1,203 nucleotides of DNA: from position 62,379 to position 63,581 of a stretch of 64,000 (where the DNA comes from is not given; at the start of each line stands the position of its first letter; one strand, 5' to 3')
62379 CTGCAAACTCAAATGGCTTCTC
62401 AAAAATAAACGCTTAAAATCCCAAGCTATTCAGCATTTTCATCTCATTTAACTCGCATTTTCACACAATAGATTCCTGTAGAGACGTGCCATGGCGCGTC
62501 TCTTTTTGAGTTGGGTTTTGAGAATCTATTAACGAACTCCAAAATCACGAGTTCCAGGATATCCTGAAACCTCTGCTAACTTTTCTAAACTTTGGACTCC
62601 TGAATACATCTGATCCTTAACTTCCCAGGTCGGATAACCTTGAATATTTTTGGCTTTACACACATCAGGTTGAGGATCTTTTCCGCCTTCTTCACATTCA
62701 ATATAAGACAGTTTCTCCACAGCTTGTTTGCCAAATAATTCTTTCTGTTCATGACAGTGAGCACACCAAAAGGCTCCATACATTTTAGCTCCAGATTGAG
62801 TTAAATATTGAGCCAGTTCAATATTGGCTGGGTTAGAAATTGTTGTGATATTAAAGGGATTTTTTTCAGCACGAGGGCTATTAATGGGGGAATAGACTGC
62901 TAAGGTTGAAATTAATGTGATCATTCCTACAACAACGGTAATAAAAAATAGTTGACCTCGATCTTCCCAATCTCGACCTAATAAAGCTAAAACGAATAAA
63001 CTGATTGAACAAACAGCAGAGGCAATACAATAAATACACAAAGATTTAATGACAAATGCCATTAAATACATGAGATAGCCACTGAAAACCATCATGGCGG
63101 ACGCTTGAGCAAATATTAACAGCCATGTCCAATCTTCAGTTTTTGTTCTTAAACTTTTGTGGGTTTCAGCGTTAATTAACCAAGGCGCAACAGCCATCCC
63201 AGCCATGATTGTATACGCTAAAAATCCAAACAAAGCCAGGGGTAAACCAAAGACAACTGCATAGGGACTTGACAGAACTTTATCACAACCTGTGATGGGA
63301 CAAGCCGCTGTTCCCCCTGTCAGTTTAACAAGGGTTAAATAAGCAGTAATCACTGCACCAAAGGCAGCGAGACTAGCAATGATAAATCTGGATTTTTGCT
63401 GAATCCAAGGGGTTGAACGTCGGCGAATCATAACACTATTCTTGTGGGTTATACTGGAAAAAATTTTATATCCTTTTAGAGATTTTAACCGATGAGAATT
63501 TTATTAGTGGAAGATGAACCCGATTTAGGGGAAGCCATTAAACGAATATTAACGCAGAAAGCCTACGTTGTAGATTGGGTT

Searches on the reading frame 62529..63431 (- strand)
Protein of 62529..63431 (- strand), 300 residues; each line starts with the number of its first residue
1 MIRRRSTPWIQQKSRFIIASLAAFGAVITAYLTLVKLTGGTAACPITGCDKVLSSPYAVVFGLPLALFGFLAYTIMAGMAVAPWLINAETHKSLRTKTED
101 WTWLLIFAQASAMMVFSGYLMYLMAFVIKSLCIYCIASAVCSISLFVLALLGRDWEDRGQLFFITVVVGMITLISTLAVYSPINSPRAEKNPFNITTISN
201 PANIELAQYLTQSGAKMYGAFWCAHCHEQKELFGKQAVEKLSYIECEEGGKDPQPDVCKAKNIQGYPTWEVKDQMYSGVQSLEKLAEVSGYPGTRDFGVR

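Call 53: search_protein_families(library=pfam, proteins=[window:62529-63431:-], max_evalue=0.001)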
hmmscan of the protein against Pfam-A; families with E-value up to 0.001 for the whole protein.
window:62529-63431:- (300 aa): 1 family
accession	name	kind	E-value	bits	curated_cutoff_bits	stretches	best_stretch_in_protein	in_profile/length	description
PF07884.19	VKOR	-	1.3e-34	119.7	27.5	1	17-149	2-133/134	Vitamin K epoxide reductase family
